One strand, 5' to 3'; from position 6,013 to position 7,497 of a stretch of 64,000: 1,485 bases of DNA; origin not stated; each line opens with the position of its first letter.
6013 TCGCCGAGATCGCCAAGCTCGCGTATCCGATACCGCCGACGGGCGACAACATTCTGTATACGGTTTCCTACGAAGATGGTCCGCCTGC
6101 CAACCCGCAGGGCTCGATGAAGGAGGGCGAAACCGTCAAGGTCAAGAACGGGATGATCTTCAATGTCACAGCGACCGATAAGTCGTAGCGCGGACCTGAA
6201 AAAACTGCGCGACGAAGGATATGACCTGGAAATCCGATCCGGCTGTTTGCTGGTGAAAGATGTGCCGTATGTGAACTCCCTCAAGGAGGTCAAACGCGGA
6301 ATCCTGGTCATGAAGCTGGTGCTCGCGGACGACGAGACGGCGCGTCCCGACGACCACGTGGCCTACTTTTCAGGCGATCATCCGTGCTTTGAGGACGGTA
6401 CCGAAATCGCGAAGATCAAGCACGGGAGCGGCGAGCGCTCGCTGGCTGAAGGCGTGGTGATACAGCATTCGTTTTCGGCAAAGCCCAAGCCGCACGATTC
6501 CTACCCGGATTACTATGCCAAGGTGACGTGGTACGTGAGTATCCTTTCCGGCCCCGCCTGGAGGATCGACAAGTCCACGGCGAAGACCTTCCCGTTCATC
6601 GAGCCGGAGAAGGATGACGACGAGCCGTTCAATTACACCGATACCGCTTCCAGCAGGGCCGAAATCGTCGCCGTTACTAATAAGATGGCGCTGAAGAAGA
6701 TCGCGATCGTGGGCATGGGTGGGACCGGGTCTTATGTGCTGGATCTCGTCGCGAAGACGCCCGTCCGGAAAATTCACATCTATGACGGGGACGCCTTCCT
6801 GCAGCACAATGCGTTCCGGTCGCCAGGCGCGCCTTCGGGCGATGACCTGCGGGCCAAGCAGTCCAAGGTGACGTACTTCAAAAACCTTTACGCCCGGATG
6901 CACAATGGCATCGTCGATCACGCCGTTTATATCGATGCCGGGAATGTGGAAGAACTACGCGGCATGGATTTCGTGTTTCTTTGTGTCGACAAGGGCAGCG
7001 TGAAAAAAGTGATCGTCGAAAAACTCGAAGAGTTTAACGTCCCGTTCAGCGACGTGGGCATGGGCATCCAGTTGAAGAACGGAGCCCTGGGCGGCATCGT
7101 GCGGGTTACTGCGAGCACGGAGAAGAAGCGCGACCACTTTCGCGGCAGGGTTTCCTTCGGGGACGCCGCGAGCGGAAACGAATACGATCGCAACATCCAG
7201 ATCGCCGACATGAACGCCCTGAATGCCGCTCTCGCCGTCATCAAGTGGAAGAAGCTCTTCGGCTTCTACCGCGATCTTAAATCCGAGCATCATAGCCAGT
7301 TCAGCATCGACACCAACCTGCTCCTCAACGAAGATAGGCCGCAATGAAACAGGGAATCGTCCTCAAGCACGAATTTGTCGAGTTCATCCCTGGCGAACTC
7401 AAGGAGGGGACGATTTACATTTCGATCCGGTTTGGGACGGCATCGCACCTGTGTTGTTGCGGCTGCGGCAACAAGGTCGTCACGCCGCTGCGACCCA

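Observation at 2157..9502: Seven co-directional genes behind one recognisable promoter join an AAA+/subtilase pair to a ubiquitin-like conjugation set, a Schlafen/AlbA_2 protein and a mini-kinase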

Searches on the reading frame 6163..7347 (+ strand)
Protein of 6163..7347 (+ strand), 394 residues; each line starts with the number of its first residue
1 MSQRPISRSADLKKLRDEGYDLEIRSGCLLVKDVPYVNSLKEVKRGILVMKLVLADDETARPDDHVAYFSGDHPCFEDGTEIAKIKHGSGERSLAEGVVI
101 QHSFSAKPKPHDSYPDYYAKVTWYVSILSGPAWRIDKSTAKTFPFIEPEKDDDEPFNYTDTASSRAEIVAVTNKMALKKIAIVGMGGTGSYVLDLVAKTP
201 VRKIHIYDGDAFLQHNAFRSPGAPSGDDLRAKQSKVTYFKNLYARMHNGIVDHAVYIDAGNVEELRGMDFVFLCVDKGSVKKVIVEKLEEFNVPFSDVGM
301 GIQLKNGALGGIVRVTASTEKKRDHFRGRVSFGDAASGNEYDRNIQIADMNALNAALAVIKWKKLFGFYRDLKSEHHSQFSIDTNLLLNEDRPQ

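Call 3: search_protein_families(library=pfam, proteins=[window:6163-7347:+], max_evalue=0.01)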
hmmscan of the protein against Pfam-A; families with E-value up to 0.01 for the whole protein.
window:6163-7347:+ (394 aa): 2 families
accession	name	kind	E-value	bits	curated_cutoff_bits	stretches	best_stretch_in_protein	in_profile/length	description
PF20590.3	DUF6791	-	8.7e-53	178.9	25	1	10-161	1-149/149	Domain of unknown function (DUF6791)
PF00899.27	ThiF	-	7.2e-10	38.8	28.1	1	173-295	16-138/238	ThiF family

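Call 4: search_protein_families(library=padloc, proteins=[window:6163-7347:+], max_evalue=0.01)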
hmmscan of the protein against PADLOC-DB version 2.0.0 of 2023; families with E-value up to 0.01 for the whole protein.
window:6163-7347:+ (394 aa): 22 families
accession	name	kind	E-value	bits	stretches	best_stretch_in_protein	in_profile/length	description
PDLC00830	E1-E2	-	1.2e-10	38.3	1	167-277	300-409/551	E1-E2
PDLC00837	E1-E2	-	1.7e-07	28.4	1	173-289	321-442/593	E1-E2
PDLC00844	E1-E2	-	9.3e-07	25.8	1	160-219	261-318/489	E1-E2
PDLC00855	E1-E2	-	2.4e-06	24.9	1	147-219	270-344/579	E1-E2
PDLC00843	E1-E2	-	1.1e-05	22.2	1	173-219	314-360/575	E1-E2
PDLC00825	E1-E2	-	3.2e-05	21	1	173-220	303-350/568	E1-E2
PDLC00828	E1-E2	-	3.6e-05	21.2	1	174-316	172-312/431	E1-E2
PDLC00856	E1-E2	-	4.6e-05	20.1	1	171-219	316-364/573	E1-E2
PDLC00848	E1-E2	-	4.8e-05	19.8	1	171-219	368-416/607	E1-E2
PDLC00831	E1-E2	-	0.00012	19.1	1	170-219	311-360/578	E1-E2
PDLC00836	E1-E2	-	0.00014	18.6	1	171-219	335-383/602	E1-E2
PDLC00846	E1-E2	-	0.00017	18.3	1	173-220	313-360/587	E1-E2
PDLC00845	E1-E2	-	0.00026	17.6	1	173-220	298-345/571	E1-E2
PDLC00852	E1-E2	-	0.00048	16.8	1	171-220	320-369/546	E1-E2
PDLC00847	E1-E2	-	0.00068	16.1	1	170-219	279-328/523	E1-E2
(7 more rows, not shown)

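Call 13: find_homologous_proteins(query=window:6163-7347:+, max_evalue=1e-10)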
Query window:6163-7347:+ (394 aa): 7981 proteins with E <= 1e-10 among 8000 candidates; the best 120 are listed.
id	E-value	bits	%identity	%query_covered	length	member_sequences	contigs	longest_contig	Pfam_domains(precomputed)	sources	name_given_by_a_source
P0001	9.9e-265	896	100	100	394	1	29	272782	PF00899.28,PF20590.4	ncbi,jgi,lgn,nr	ncbi:MAG TPA: ThiF family adenylyltransferase [Bryobacteraceae bacterium]|nr:ThiF family adenylyltra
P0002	1.8e-262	888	99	100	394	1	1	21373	PF00899.28,PF20590.4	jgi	-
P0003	1.2e-242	823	90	100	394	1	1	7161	PF00899.28,PF20590.4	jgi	jgi:hypothetical protein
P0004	4.8e-238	808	90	100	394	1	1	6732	PF00899.28,PF20590.4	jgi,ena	-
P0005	7.9e-236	800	89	100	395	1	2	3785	PF00899.28,PF20590.4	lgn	-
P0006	8.3e-235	797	88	100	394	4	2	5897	PF00899.28,PF20590.4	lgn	-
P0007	1.3e-234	796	89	100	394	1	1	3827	PF00899.28,PF20590.4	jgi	jgi:hypothetical protein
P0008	2.7e-233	792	88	100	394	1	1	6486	PF00899.28,PF20590.4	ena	-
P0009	8.1e-230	781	86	100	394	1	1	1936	PF00899.28,PF20590.4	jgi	jgi:hypothetical protein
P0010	2.2e-228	776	86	99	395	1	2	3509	PF00899.28,PF20590.4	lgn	-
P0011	2.3e-228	776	86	100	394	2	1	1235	PF00899.28,PF20590.4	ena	-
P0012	1.8e-227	773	86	100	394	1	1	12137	PF00899.28,PF20590.4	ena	-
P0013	1.8e-227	773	86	100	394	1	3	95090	PF00899.28,PF20590.4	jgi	-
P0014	1.6e-224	763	85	99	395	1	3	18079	PF00899.28,PF20590.4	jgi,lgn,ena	jgi:hypothetical protein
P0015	9.8e-224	761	84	100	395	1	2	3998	PF00899.28,PF20590.4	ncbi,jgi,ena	-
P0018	5.3e-223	758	83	100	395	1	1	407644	PF00899.28,PF20590.4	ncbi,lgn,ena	-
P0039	1.8e-216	737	83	100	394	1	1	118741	PF00899.28,PF20590.4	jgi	jgi:hypothetical protein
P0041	1.8e-215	733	82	100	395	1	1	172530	PF00899.28,PF20590.4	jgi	jgi:hypothetical protein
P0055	1.1e-213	728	80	99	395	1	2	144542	PF00899.28,PF20590.4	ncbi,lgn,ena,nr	ncbi:MAG TPA: ThiF family adenylyltransferase [Candidatus Acidoferrum sp.]|nr:ThiF family adenylyltr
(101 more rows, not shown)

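Call 14: find_related_loci(query=window:6163-7347:+, collection=genome_contigs, flank=10000)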
Query window:6163-7347:+ (394 aa) in genome_contigs; peptide patterns used: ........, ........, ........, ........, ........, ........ (x = any residue, [..] = any of these).
211 stretches matched a pattern; 75 encode a relative of the query (tblastn E <= 1e-3); 75 distinct loci.
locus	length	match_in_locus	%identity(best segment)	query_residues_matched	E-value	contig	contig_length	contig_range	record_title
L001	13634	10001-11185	89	1-394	0e+0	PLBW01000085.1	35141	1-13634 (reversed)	MAG: Acidobacteriaceae bacterium isolate palsa_254 73.20111000_P3M.39_contig_12737, whole genome shotgun sequence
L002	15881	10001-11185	84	1-394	0e+0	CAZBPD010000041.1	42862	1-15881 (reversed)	MAG TPA_asm: uncultured Terracidiphilus sp. isolate binchicken_co3_422 genome assembly, contig: NODE_2581_length_42862_c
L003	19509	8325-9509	80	1-394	0e+0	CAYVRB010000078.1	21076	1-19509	MAG TPA_asm: uncultured Alcaligenaceae bacterium isolate SRP302895_co1_344 genome assembly, contig: NODE_4627_length_210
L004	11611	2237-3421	80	1-394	0e+0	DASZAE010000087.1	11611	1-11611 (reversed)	MAG TPA_asm: Terriglobia bacterium isolate SMAG_U6380 k141_6083, whole genome shotgun sequence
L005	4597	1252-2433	75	1-392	0e+0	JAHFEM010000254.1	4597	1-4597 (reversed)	MAG: Nitrospirae bacterium isolate nzgw269 NODE_35967_length_4598_cov_2.203708, whole genome shotgun sequence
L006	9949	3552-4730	74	1-392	0e+0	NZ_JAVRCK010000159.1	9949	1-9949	MAG: Nostoc sp. DedSLP03 contig_159, whole genome shotgun sequence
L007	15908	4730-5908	72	1-392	0e+0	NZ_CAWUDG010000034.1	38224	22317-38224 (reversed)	Anabaena sp. CCY 0017 isolate Anabaena CCY 0017 NODE_34_length_38224_cov_469.414603, whole genome shotgun sequence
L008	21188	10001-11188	69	1-394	0e+0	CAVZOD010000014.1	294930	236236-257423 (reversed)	MAG: Bryobacterales bacterium isolate MFD05512.bin.2.139 genome assembly, contig: contig_11329, whole genome shotgun seq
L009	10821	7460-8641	70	1-392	0e+0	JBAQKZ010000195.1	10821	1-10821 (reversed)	MAG: Geobacteraceae bacterium isolate MFD12071_ilm_asm_bin1 k127_36287, whole genome shotgun sequence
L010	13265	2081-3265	64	1-392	2e-165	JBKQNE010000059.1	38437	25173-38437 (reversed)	MAG: Candidatus Binataceae bacterium isolate LASAr3G3H3I__bin_44 LASAr3G3H3I_000000066936, whole genome shotgun sequence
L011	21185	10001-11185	83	1-394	0e+0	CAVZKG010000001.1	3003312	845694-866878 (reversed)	MAG: uncultured Verrucomicrobiae bacterium isolate MFD04463.bin.1.65 genome assembly, contig: contig_14780, whole genome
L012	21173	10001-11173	61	1-392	2e-159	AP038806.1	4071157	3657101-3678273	MAG: Nitrospira sp. NFB02 DNA, complete genome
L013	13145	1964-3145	61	1-393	1e-159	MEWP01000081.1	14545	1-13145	MAG: candidate division Zixibacteria bacterium RBG_16_53_22 RBG_16_scaffold_2849, whole genome shotgun sequence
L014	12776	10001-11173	61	1-392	3e-158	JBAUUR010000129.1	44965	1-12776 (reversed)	MAG: Gallionellaceae bacterium isolate MFD05931_ilm_asm_bin2 k127_25009, whole genome shotgun sequence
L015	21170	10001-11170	62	1-392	4e-158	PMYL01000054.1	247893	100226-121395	MAG: Acidobacteriaceae bacterium isolate fen_182 73.20110800_E2D.6_contig_627, whole genome shotgun sequence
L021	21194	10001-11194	60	1-392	2e-153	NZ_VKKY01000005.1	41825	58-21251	Rufibacter hautae strain NBS58-1 NODE_5, whole genome shotgun sequence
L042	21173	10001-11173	48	1-392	1e-119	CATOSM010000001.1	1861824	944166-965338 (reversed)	MAG: uncultured Candidatus Nitrosopumilus sp. isolate 29923d23-9274-4d90-ac20-21b5014b58ae genome assembly, contig: cont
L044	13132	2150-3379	47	1-393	4e-115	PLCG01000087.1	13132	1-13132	MAG: Thaumarchaeota archaeon isolate palsa_1368 73.20111000_P3M.136_contig_71951, whole genome shotgun sequence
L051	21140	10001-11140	48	11-394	3e-104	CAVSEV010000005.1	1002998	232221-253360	MAG: uncultured Actinomycetota bacterium isolate MFD01872.bin.2.128 genome assembly, contig: contig_4183, whole genome s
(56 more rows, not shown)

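Call 50: search_protein_families(library=padloc, alignment_id=A1, max_evalue=0.00001)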
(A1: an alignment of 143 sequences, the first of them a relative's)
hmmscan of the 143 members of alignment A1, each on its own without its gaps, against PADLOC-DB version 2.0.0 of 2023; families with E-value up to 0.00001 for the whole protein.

A. member 1, L001:8718-9350:- (210 aa): 0 families

B. families by the number of members that match (of 143 scanned): 165 families (the first 25 are shown)
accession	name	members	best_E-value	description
PDLC04141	capP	25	1.2e-71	capP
PDLC03954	RmrA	20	3.4e-47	-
PDLC03949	RmrA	17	4.6e-51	-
PDLC03947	RmrA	17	3.9e-48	-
PDLC03945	RmrA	17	1.3e-41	-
PDLC03944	RmrA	16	6.2e-49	-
PDLC03952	RmrA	16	1.1e-44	-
PDLC03946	RmrA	14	1.9e-40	-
PDLC03948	RmrA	13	3.9e-45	-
PDLC03951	RmrA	13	1.2e-40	-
PDLC03950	RmrA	13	5.4e-27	-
PDLC03943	RmrA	12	1.9e-39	-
PDLC03953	RmrA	11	5.7e-35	-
PDLC02926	HTH_VI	11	1.9e-13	-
PDLC03955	RmrA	9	1.5e-35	-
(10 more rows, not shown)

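Call 51: search_protein_families(library=padloc, alignment_id=A2, max_evalue=0.00001)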
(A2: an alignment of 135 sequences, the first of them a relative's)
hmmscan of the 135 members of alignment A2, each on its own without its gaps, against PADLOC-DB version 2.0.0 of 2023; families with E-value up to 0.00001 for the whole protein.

A. member 1, L001:11827-13140:- (437 aa): 0 families

B. families by the number of members that match (of 135 scanned): 257 families (the first 25 are shown)
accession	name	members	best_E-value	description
PDLC04831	PDC-S02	3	1.1e-47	-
PDLC04795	PDC-S02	3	1.4e-45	-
PDLC04810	PDC-S02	3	7.2e-32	-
PDLC04807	PDC-S02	3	8.8e-29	-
PDLC02197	IetS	3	1.2e-27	-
PDLC02199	IetS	3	5.4e-21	-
PDLC02201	IetS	3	4.4e-20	-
PDLC04822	PDC-S02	3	7.2e-19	-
PDLC02198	IetS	3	3.5e-17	-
PDLC02200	IetS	3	8.7e-16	-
PDLC02926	HTH_VI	3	5.7e-12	-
PDLC02202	IetS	3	7.5e-11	-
PDLC04811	PDC-S02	2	2.3e-58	-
PDLC04826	PDC-S02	2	5.6e-50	-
PDLC04800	PDC-S02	2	4.8e-44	-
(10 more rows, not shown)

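Call 54: search_protein_families(library=ncbifam, proteins=[window:6163-7347:+], max_evalue=0.01)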
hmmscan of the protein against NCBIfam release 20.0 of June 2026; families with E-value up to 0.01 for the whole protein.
window:6163-7347:+ (394 aa): 10 families
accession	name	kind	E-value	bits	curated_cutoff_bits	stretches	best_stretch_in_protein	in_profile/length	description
NF004805.0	PRK06153.1-4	equivalog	4.6e-170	565.9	352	1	1-392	1-390/392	hypothetical protein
NF004802.0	PRK06153.1-1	equivalog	3.1e-153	510.3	601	1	1-392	1-390/391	hypothetical protein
NF004804.0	PRK06153.1-3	equivalog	3.7e-134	447.7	340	1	1-393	1-398/401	hypothetical protein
NF004803.0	PRK06153.1-2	equivalog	6.8e-88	295.5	419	1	3-388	3-392/400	hypothetical protein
NF004806.0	PRK06153.2-1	subfamily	2.9e-56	191.1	479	1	13-374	2-363/379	hypothetical protein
NF006395.0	PRK08644.1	equivalog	1.8e-06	27.8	159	1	171-291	24-143/215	sulfur carrier protein ThiS adenylyltransferase ThiF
NF058523.1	6A-MBL_cap2_3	equivalog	3.9e-06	25.7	320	1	166-247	288-364/665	anti-phage 6A-MBL system cap2_3 protein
TIGR02356.1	adenyl_thiF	equivalog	7.6e-06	25.4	275.25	1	173-295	17-139/203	thiazole biosynthesis adenylyltransferase ThiF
NF006077.0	PRK08223.1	equivalog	4.4e-05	22.6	266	1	156-232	5-83/296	hypothetical protein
NF011424.0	PRK14851.1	subfamily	0.0019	16.3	1170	1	173-230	39-96/679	hypothetical protein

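Call 69: search_protein_families(library=padloc, proteins=[L051:11871-12902:+, L051:12899-15016:+, L042:11747-12211:+, L042:12223-13899:+, L042:13904-14257:+, L044:4705-6876:-, L044:4050-4676:-, L021:5494-6591:+, L021:6584-8977:+, L021:9300-9521:+], max_evalue=0.001)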
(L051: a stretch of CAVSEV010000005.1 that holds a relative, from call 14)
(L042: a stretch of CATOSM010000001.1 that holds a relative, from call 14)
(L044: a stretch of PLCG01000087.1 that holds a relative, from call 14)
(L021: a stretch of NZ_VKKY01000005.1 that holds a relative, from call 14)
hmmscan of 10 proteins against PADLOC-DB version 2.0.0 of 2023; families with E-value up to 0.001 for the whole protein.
L051:11871-12902:+ (343 aa): 7 families
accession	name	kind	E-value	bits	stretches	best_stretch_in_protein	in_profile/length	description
PDLC04232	IetA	-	1.8e-143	475.9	1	21-341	1-323/330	-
PDLC04231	IetA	-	1.2e-86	288.8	1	21-272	1-255/262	-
PDLC02196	IetA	-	1.9e-76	255.9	1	25-336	5-324/374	-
PDLC02195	IetA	-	8.3e-67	224.2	1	96-329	97-332/395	-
PDLC00915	TRIP13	-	3.2e-15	54.3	1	119-275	53-222/302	TRIP13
PDLC00914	TRIP13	-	2.2e-13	48.3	1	111-278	47-232/302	TRIP13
PDLC04140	mad8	-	6.5e-05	20.6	1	132-166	25-64/314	mads_8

L051:12899-15016:+ (705 aa): 8 families
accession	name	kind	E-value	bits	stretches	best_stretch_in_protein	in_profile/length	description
PDLC04233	IetS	-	1.1e-201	670.1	1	11-648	3-651/855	-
PDLC04234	IetS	-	4.5e-135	449.4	1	12-647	4-653/656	-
PDLC02197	IetS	-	2.5e-22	77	1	169-647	133-534/749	-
PDLC02198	IetS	-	1.3e-15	54.4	1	163-620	121-547/795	-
PDLC02201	IetS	-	2e-13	47.5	1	492-647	397-523/781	-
PDLC02199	IetS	-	3e-12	43.5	1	421-647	418-599/826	-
PDLC02200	IetS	-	5.5e-11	39.4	1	416-624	369-535/780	-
PDLC02202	IetS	-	9.1e-07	25.5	1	421-558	397-495/780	-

L042:11747-12211:+ (154 aa): 0 families

L042:12223-13899:+ (558 aa): 6 families
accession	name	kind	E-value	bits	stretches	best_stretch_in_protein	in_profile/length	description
PDLC02197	IetS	-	7.6e-26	88.6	1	17-379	172-533/749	-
PDLC02201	IetS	-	4.4e-20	69.5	1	51-377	209-520/781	-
PDLC02199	IetS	-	9.4e-20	68.3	1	27-377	241-596/826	-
PDLC02198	IetS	-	3.5e-17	59.6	1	50-369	206-555/795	-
PDLC02200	IetS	-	8.7e-16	55.2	1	207-360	396-530/780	-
PDLC02202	IetS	-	7.5e-11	39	1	209-376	420-551/780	-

L042:13904-14257:+ (117 aa): 2 families
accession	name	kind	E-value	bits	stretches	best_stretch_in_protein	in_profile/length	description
PDLC03742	AbiA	-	0.00011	19.3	1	6-115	168-267/470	DRT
PDLC04563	PDC-M29B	-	0.00029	19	1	53-102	74-125/164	-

L044:4705-6876:- (723 aa): 7 families
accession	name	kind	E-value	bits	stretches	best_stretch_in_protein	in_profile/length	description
PDLC02197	IetS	-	1.2e-27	94.6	1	134-529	133-526/749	-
PDLC02199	IetS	-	5.4e-21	72.5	1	266-528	315-590/826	-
PDLC02201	IetS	-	4.5e-19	66.2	1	266-541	254-527/781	-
PDLC02198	IetS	-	1.7e-15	54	1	267-518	254-546/795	-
PDLC02200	IetS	-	3.5e-13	46.6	1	375-533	394-545/780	-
PDLC02202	IetS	-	1.9e-07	27.7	1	377-543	418-561/780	-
PDLC03014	subtilase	-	1.4e-06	26.1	1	291-551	195-389/391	-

L044:4050-4676:- (208 aa): 0 families

L021:5494-6591:+ (365 aa): 8 families
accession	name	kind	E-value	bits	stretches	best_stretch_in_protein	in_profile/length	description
PDLC02196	IetA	-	1.8e-134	446.9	1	1-363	3-370/374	-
PDLC02195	IetA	-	1.1e-109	365.4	1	3-362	5-389/395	-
PDLC04232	IetA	-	6.1e-66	221.1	1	5-311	7-306/330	-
PDLC04231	IetA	-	1.4e-43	147.6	1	112-255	111-254/262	-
PDLC00915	TRIP13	-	6e-21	73.1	1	92-305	36-273/302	TRIP13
PDLC00914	TRIP13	-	1e-17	62.5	1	121-266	74-236/302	TRIP13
PDLC03838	DolB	-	1.4e-08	32.4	1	121-189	169-242/375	-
PDLC04140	mad8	-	7.9e-07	26.9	1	117-143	26-52/314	mads_8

L021:6584-8977:+ (797 aa): 8 families
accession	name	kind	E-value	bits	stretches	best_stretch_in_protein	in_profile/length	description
PDLC02201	IetS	-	1.1e-266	885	1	9-789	3-780/781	-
PDLC02197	IetS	-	2.1e-131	437.6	1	8-785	2-748/749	-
PDLC02200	IetS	-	1.3e-77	259.7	1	10-787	12-777/780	-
PDLC02202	IetS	-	3.4e-72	241.8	2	169-633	199-662/780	-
PDLC02199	IetS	-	5.5e-65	218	1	220-786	271-824/826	-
PDLC02198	IetS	-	2.2e-15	53.7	2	237-405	226-402/795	-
PDLC04233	IetS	-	1.2e-13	48.1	2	234-404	273-461/855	-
PDLC04234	IetS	-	0.00019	17.8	0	293-313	336-356/656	-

L021:9300-9521:+ (73 aa): 2 families
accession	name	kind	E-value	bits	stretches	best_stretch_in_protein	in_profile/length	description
PDLC04941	PDC-S16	-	5.2e-30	102.1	1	1-73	1-75/75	-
PDLC04942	PDC-S16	-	5.4e-29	98.7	1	1-73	1-75/75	-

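Call 71: find_related_loci(query=window:6163-7347:+, collection=viral_contigs, flank=8000)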
Query window:6163-7347:+ (394 aa) in viral_contigs; peptide patterns used: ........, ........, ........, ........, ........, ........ (x = any residue, [..] = any of these).
6 stretches matched a pattern, but none encodes a relative of the query by tblastn (E <= 1e-3).
